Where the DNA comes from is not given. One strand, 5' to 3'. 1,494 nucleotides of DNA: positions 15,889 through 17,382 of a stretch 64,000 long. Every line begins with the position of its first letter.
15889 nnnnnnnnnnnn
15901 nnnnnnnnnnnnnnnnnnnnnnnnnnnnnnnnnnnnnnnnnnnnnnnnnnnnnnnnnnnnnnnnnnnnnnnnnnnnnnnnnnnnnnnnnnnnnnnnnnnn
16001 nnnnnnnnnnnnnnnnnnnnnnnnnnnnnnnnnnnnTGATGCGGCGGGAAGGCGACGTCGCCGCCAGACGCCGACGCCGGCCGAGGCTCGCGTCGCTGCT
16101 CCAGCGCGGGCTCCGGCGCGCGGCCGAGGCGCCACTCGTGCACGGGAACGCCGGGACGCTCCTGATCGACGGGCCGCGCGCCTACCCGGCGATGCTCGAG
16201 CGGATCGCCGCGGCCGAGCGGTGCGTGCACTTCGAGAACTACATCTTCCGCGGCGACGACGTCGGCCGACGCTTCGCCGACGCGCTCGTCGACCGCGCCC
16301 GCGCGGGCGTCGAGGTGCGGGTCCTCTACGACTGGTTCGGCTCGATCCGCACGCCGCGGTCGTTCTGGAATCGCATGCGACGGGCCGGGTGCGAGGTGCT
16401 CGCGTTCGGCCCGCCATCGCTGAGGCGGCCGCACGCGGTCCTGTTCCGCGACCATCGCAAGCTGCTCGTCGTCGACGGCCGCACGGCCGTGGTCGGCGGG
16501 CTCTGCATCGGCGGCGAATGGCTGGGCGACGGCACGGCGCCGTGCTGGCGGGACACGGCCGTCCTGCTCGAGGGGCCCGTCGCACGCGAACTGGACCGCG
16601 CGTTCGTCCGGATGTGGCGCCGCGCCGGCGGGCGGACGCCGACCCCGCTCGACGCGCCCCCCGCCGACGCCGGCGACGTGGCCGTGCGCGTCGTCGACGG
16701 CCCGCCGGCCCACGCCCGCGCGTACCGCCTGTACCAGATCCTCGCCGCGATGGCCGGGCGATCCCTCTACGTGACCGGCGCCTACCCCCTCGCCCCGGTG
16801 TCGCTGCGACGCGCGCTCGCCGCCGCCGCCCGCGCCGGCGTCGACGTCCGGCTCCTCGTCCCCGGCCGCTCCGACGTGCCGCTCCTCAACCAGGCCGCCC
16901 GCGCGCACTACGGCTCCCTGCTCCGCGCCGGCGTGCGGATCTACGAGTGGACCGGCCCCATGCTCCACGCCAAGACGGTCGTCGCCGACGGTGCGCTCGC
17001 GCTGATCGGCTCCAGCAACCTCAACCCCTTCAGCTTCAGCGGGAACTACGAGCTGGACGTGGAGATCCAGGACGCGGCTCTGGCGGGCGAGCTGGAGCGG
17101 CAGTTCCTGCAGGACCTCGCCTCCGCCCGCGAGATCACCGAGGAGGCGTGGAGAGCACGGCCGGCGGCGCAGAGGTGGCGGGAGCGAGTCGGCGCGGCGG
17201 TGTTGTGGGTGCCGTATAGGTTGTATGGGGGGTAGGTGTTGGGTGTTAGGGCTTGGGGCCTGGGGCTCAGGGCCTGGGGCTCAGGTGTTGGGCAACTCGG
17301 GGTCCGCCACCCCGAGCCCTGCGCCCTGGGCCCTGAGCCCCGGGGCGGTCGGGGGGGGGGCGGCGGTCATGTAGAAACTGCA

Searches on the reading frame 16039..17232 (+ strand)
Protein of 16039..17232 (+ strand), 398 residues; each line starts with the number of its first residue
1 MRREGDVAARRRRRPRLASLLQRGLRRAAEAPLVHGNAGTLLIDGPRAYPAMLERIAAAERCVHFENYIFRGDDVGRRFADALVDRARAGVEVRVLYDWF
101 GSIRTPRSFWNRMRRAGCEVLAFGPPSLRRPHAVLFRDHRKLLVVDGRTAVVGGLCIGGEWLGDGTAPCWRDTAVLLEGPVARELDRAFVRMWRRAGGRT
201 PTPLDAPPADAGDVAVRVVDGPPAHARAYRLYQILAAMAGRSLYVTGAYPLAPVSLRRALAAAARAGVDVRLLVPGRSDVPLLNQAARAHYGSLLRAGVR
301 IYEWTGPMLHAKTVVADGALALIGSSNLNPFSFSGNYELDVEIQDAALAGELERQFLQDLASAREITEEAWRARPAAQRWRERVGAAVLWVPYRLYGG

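Call 3: search_protein_families(library=pfam, proteins=[window:16039-17232:+], max_evalue=0.01)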
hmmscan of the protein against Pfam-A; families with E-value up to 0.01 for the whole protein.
window:16039-17232:+ (398 aa): 2 families
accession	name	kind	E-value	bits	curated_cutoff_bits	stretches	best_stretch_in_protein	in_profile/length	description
PF13091.12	PLDc_2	-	2.5e-35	121.6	27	2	239-359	8-131/132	PLD-like domain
PF00614.28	PLDc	-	3.4e-11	43.1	21.9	2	309-329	5-25/28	Phospholipase D Active site motif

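Call 4: search_protein_families(library=ncbifam, proteins=[window:16039-17232:+], max_evalue=0.01)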
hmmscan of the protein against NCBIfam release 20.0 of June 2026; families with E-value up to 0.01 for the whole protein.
window:16039-17232:+ (398 aa): 6 families
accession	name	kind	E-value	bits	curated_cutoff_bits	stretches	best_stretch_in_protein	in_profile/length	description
TIGR04265.1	bac_cardiolipin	equivalog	5.4e-72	243.3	290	1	21-384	103-475/483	cardiolipin synthase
NF009107.0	PRK12452.1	equivalog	5.5e-59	200.2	787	1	32-380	135-497/509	cardiolipin synthase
NF008427.0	PRK11263.1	equivalog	4.9e-58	197.1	281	1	33-372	5-353/409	cardiolipin synthase ClsB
NF038319.1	DISARM_DrmC_I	equivalog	2e-15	57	133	1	239-357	106-232/236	DISARM system phospholipase D-like protein DrmC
NF006946.0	PRK09428.1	equivalog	3.1e-06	26.4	314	0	299-368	346-413/451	CDP-diacylglycerol--serine O-phosphatidyltransferase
NF010492.0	PRK13912.1-3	equivalog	0.00041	20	297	0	308-339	120-151/178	nuclease NucT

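Call 5: find_homologous_proteins(query=window:16039-17232:+, max_evalue=1e-10)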
Query window:16039-17232:+ (398 aa): 3736 proteins with E <= 1e-10 among 8000 candidates; the best 120 are listed.
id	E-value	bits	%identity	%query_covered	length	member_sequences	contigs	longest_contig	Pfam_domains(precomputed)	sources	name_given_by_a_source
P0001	2.3e-240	816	91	100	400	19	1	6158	PF13091.13,PF00614.29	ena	-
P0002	3.9e-229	779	82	100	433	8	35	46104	PF13091.13,PF00614.29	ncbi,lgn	-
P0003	1.6e-206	704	83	97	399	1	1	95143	PF13091.13,PF00614.29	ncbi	ncbi:MAG TPA: phospholipase D-like domain-containing protein [Longimicrobiales bacterium]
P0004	7.9e-201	685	81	97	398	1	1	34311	PF13091.13,PF00614.29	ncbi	ncbi:MAG TPA: phospholipase D-like domain-containing protein [Longimicrobiales bacterium]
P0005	3.8e-199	680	80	97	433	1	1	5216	PF13091.13,PF00614.29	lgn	-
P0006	3.5e-192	657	78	96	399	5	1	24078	PF13091.13,PF00614.29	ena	-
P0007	1.6e-187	642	77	96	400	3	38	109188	PF13091.13,PF00614.29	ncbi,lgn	-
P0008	1.2e-183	629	74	97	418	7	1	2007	PF13091.13,PF00614.29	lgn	-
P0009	1.4e-183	629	72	98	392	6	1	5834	PF13091.13,PF00614.29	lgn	-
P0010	1.2e-179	616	75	95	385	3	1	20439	PF13091.13,PF00614.29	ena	-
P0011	3.8e-178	611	72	98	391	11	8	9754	PF13091.13,PF00614.29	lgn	-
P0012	4.7e-178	610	73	97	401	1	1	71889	PF13091.13,PF00614.29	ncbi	ncbi:MAG TPA: phospholipase D-like domain-containing protein [Longimicrobiales bacterium]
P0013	2.5e-176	605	74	96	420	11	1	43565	PF13091.13,PF00614.29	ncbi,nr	ncbi:MAG TPA: phospholipase D-like domain-containing protein [Longimicrobiales bacterium]|nr:phospho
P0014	3.4e-176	604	73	95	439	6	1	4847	PF13091.13,PF00614.29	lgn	-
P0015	4.1e-176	604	73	96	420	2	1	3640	PF13091.13,PF00614.29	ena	-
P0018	1.8e-171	589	69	100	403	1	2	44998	PF13091.13,PF00614.29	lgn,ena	-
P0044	2.1e-156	539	61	99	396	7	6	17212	PF13091.13,PF00614.29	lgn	-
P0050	1.5e-149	516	66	94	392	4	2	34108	PF13091.13,PF00614.29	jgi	-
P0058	4.2e-128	446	53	95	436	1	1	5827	PF13091.13,PF00614.29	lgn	-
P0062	2.7e-110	387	56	86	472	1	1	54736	PF13091.13,PF00614.29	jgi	jgi:cardiolipin synthase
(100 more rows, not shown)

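Call 15: find_encoding_contigs(protein=P0018, flank=5000, max_places=3)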
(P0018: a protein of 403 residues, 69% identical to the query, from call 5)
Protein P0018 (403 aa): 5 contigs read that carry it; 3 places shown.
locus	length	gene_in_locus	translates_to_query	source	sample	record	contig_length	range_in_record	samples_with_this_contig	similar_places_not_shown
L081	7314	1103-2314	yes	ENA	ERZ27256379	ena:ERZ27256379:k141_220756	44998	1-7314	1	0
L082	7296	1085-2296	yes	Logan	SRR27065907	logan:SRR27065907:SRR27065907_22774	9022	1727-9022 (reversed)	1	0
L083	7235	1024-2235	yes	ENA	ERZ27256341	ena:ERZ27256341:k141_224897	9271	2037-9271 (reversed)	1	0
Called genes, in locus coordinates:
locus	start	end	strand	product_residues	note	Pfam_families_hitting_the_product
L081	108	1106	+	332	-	PF21338:Top1B_N_bact, PF01028:Topoisom_I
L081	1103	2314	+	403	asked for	PF13091:PLDc_2, PF00614:PLDc (faint), PF13091:PLDc_2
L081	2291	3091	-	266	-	PF00149:Metallophos, PF12850:Metallophos_2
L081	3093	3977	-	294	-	PF14907:NTP_transf_5 (weak)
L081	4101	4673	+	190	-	-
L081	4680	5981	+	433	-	PF22020:RlmL_1st, PF01170:UPF0020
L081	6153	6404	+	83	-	-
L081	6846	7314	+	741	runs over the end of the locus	PF13620:CarboxypepD_reg, PF13715:CarbopepD_reg_2, PF07715:Plug, PF00593:TonB_dep_Rec_b-barrel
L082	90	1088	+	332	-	PF21338:Top1B_N_bact, PF01028:Topoisom_I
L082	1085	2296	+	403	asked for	PF13091:PLDc_2, PF00614:PLDc (faint), PF13091:PLDc_2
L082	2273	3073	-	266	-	PF00149:Metallophos, PF12850:Metallophos_2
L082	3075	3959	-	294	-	PF14907:NTP_transf_5 (weak)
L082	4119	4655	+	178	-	-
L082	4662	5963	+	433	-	PF22020:RlmL_1st, PF01170:UPF0020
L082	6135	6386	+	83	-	-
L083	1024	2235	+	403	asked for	PF13091:PLDc_2, PF00614:PLDc (faint), PF13091:PLDc_2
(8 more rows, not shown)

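Call 16: find_encoding_contigs(protein=P0050, flank=5000, max_places=3)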
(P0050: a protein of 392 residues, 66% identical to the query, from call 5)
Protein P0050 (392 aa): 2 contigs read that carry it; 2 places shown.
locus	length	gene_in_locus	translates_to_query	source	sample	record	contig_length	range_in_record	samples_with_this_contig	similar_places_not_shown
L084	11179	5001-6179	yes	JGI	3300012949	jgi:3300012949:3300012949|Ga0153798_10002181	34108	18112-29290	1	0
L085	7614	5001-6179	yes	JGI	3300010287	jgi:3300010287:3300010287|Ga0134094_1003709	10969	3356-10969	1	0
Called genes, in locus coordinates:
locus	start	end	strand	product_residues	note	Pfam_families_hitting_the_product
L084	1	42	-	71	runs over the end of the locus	PF00403:HMA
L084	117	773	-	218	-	-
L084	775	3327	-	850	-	PF00403:HMA, PF00122:E1-E2_ATPase, PF00702:Hydrolase, PF08282:Hydrolase_3 (faint)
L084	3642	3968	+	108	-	-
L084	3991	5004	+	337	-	PF21338:Top1B_N_bact, PF01028:Topoisom_I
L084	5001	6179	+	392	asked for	PF13091:PLDc_2, PF00614:PLDc (faint), PF13091:PLDc_2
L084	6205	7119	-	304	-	PF00149:Metallophos, PF12850:Metallophos_2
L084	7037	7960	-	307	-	PF14907:NTP_transf_5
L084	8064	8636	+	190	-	-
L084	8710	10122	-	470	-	PF08308:PEGA (faint)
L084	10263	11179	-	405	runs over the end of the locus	-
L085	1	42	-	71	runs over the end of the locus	PF00403:HMA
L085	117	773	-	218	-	-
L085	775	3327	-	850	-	PF00403:HMA, PF00122:E1-E2_ATPase, PF00702:Hydrolase, PF08282:Hydrolase_3 (faint)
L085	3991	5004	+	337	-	PF21338:Top1B_N_bact, PF01028:Topoisom_I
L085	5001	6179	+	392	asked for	PF13091:PLDc_2, PF00614:PLDc (faint), PF13091:PLDc_2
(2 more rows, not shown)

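Call 17: find_encoding_contigs(protein=P0044, flank=4000, max_places=2)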
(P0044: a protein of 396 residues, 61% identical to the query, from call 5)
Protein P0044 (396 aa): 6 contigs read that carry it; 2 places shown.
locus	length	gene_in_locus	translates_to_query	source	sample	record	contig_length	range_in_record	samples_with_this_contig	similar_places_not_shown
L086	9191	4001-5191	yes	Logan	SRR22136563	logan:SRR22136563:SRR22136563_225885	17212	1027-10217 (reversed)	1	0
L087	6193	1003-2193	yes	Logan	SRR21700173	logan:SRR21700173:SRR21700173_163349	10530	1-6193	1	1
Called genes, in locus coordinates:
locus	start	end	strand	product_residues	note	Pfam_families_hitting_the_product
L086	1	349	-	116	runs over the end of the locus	-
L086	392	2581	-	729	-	PF07244:POTRA (weak), PF01103:Omp85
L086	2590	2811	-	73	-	-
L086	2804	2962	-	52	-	-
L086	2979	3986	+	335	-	PF21338:Top1B_N_bact, PF01028:Topoisom_I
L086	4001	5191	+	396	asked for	PF13091:PLDc_2, PF00614:PLDc (faint), PF13091:PLDc_2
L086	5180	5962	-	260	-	PF00149:Metallophos, PF12850:Metallophos_2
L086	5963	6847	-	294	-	PF14907:NTP_transf_5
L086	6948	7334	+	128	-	-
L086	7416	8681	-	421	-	-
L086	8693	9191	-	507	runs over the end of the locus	?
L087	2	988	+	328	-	?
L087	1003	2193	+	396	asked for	PF13091:PLDc_2, PF00614:PLDc (faint), PF13091:PLDc_2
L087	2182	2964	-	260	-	PF00149:Metallophos, PF12850:Metallophos_2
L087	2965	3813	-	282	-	PF14907:NTP_transf_5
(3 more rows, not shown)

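Call 18: find_encoding_contigs(protein=P0058, flank=4000, max_places=2)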
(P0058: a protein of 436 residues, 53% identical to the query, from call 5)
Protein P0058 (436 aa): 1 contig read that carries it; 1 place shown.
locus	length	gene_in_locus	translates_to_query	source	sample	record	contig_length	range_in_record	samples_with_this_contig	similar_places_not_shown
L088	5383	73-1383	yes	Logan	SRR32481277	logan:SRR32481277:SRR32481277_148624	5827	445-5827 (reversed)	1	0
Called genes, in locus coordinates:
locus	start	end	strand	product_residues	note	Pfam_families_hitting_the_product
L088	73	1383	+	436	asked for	PF13091:PLDc_2, PF00614:PLDc (faint), PF13091:PLDc_2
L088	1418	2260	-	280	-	PF00149:Metallophos, PF12850:Metallophos_2 (weak)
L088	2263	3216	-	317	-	PF14907:NTP_transf_5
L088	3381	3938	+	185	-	-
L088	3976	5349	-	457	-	-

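Call 19: find_encoding_contigs(protein=P0062, flank=4000, max_places=2)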
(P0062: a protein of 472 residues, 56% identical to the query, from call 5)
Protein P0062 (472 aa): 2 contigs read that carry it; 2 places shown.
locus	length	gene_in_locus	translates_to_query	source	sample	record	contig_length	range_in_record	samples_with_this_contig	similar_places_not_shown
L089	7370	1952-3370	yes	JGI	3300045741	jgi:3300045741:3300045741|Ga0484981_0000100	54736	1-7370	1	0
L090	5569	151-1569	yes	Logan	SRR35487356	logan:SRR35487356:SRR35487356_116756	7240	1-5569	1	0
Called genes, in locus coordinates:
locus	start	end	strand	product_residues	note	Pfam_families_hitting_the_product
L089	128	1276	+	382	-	PF00657:Lipase_GDSL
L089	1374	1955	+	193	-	-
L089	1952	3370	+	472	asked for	PF13091:PLDc_2, PF00614:PLDc (faint), PF13091:PLDc_2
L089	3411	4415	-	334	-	PF07719:TPR_2 (faint), PF00515:TPR_1 (faint), PF13374:TPR_10 (faint), PF13424:TPR_12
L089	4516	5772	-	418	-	PF00158:Sigma54_activat, PF01078:Mg_chelatase (faint), PF14532:Sigma54_activ_2, PF07728:AAA_5 (weak), PF25601:AAA_lid_14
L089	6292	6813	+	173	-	PF04542:Sigma70_r2, PF08281:Sigma70_r4_2, PF04545:Sigma70_r4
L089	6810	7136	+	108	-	-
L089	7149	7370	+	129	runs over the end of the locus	-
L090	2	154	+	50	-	?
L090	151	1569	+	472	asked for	PF13091:PLDc_2, PF00614:PLDc (faint), PF13091:PLDc_2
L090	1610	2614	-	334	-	PF07719:TPR_2 (faint), PF00515:TPR_1 (faint), PF13374:TPR_10 (faint), PF13424:TPR_12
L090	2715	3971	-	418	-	PF00158:Sigma54_activat, PF01078:Mg_chelatase (faint), PF14532:Sigma54_activ_2, PF07728:AAA_5 (weak), PF25601:AAA_lid_14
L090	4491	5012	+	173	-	PF04542:Sigma70_r2, PF08281:Sigma70_r4_2, PF04545:Sigma70_r4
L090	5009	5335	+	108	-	-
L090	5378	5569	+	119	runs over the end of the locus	-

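Call 32: search_solved_structures(query=A2, max_evalue=0.01)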
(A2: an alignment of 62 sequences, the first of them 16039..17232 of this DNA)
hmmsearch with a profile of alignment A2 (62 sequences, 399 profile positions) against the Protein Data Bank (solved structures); distinct sequences matched with E-value up to 0.01: 30.
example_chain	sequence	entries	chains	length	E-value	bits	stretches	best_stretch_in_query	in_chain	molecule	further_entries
6ohm_A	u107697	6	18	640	2.1e-13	52.9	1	310-349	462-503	Phospholipase D2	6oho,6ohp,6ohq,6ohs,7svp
7e0m_A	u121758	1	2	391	6.7e-11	44.7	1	257-365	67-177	Phospholipase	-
6u8z_A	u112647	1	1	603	2.6e-09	39.4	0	75-164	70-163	Phospholipase D1,Phospholipase D1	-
8yr5_A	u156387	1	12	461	3.5e-09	39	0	48-125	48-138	CDP-diacylglycerol--serine O-phosphatidyltransferase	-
6ohr_A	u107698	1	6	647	4.6e-09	38.6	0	75-164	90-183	Phospholipase D1, chimeric constuct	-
2ze4_A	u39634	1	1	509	5.5e-09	38.3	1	121-206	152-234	Phospholipase D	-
9lvn_A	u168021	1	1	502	1.3e-08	37.1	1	121-200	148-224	Phospholipase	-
7v53_A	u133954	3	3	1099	2e-08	36.5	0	310-348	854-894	Phospholipase D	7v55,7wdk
8ctp_A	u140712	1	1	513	3.5e-08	35.7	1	120-200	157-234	Phospholipase D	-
8ctq_A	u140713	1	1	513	3.8e-08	35.6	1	120-200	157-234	Phospholipase D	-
1f0i_A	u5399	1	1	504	4.5e-08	35.4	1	119-199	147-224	PHOSPHOLIPASE D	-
1v0r_A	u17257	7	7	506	5.3e-08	35.1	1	120-200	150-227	PHOSPHOLIPASE D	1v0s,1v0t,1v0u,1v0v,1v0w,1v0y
7js7_A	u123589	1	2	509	9e-08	34.3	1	121-206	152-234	Phospholipase D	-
7jrb_A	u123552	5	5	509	1.1e-07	34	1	121-206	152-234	Phospholipase D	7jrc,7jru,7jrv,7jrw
8yr6_A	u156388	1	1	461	1.3e-07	33.8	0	48-125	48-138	CDP-diacylglycerol--serine O-phosphatidyltransferase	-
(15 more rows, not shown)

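Call 36: predict_structure(alignment_id=A2)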
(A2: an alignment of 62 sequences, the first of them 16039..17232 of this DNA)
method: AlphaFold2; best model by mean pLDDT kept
length: 398 residues; sequences in the alignment: 62
mean_pLDDT: 92.7   pTM: 0.90
mean pLDDT of the five models: 92.7, 92.6, 91.5, 91.5, 89.2
residues with pLDDT >= 90: 324; 70-90: 56; 50-70: 9; < 50: 9
segments of 3 or more residues with pLDDT < 50: 1-5, 7-9
pLDDT, mean of each block of 10 residues (from residue 1): 46 69 93 98 97 98 98 98 99 98 97 98 93 89 98 95 89 98 97 96 88 98 89 95 94 93 98 94 91 97 95 97 92 89 98 98 97 94 91 71
secondary structure, 60 per line:
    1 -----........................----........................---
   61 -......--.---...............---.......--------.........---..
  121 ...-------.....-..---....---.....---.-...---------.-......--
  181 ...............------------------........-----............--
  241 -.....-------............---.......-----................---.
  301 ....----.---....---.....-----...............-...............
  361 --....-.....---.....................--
elements in order: H6-29 E34-43 H44-57 E62-67 H74-88 E92-98 H107-115 E119-123 H131-135 E142-145 E149-153 E173-178 H181-195 E214-221 H227-238 E242-246 H254-265 E269-275 H281-296 E300-304 E313-316 E320-324 H330-335 E336-344 H346-360 E363-366 H368-372 H376-396

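Call 39: fold_search(model_id=the predicted structure, library=pdb)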
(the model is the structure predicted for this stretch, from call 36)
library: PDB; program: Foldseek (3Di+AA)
matches with E <= 10: 1171; with E <= 0.001: 128
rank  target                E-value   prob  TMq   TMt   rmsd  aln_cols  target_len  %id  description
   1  8yr5_H                2.1e-22  1.00  0.68  0.63   7.3       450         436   18  Crystal structure of E. coli phosphatidylserine synthase in apo state (released 2024-11-20)
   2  8yr5_C                7.3e-22  1.00  0.68  0.62   7.4       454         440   18  Crystal structure of E. coli phosphatidylserine synthase in apo state (released 2024-11-20)
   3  8yr5_B                8.7e-22  1.00  0.68  0.62   7.4       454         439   18  Crystal structure of E. coli phosphatidylserine synthase in apo state (released 2024-11-20)
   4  8yr5_E                9.8e-22  1.00  0.68  0.62   7.4       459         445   18  Crystal structure of E. coli phosphatidylserine synthase in apo state (released 2024-11-20)
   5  8yr5_A                1.0e-21  1.00  0.69  0.63   7.3       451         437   18  Crystal structure of E. coli phosphatidylserine synthase in apo state (released 2024-11-20)
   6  8yr5_J                1.1e-21  1.00  0.69  0.62   7.3       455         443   18  Crystal structure of E. coli phosphatidylserine synthase in apo state (released 2024-11-20)
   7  8yr5_G                1.2e-21  1.00  0.68  0.63   7.4       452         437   18  Crystal structure of E. coli phosphatidylserine synthase in apo state (released 2024-11-20)
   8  8yr5_L                1.3e-21  1.00  0.68  0.62   7.3       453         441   18  Crystal structure of E. coli phosphatidylserine synthase in apo state (released 2024-11-20)
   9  8yr5_I                1.5e-21  1.00  0.68  0.61   7.5       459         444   18  Crystal structure of E. coli phosphatidylserine synthase in apo state (released 2024-11-20)
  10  8yr5_D                1.6e-21  1.00  0.67  0.61   7.5       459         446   18  Crystal structure of E. coli phosphatidylserine synthase in apo state (released 2024-11-20)
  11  1v0v                  1.7e-21  1.00  0.65  0.53   6.0       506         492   18  Phospholipase D from Streptomyces sp. strain PMF soaked with the substrate dibutyrylphosphatidylcholine. (released 2004-06-03)
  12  9lvn                  1.9e-21  1.00  0.69  0.56   4.7       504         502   19  Crystal structure of phospholipase D SkPLD (Streptomyces klenkii) (released 2026-01-21)
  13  1v0t                  1.9e-21  1.00  0.67  0.55   5.6       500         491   18  Phospholipase D from Streptomyces sp. strain PMF soaked with the product glycerophosphate (released 2004-06-03)
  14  3hsi_C                2.4e-21  1.00  0.72  0.65   5.5       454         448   14  Crystal structure of phosphatidylserine synthase Haemophilus influenzae Rd KW20 (released 2009-06-30)
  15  6ohq_A                2.6e-21  1.00  0.64  0.45   5.2       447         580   16  Structure of compound 4 bound human Phospholipase D2 catalytic domain (released 2020-02-19)
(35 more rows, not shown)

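Call 69: search_protein_families(library=padloc, proteins=[window:16039-17232:+], max_evalue=0.001)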
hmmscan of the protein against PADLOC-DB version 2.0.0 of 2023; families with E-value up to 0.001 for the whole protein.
window:16039-17232:+ (398 aa): 15 families
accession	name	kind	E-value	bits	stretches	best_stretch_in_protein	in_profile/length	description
PDLC02614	DrmC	-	7.6e-15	53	1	243-349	37-141/153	DrmC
PDLC02606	DrmC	-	8.3e-11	40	1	232-363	40-176/182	DrmC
PDLC02585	DrmC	-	8.9e-10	36.6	1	237-366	115-250/253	DrmC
PDLC02607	DrmC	-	9.9e-10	36.2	1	218-356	97-250/265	DrmC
PDLC02595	DrmC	-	1.2e-08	33.1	1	255-356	148-255/269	DrmC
PDLC03922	MkoB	-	1.1e-07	29.5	1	258-380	344-451/610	-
PDLC02597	DrmC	-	4e-07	28.1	1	299-356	175-232/242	DrmC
PDLC02588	DrmC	-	4.5e-07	27.8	1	223-354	101-238/256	DrmC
PDLC02609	DrmC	-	1.6e-06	26.2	1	260-357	129-230/241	DrmC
PDLC02587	DrmC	-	1.9e-06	25.1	1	307-357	203-253/267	DrmC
PDLC02589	DrmC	-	2.3e-06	24.9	1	231-362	115-255/264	DrmC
PDLC02616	DrmC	-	6.6e-06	23.9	1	308-356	164-212/224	DrmC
PDLC02602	DrmC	-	1.4e-05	22.2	1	307-367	196-255/381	DrmC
PDLC02608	DrmC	-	1.7e-05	22.7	1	306-355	98-147/162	DrmC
PDLC02604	DrmC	-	6.3e-05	21.4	0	309-344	32-67/92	DrmC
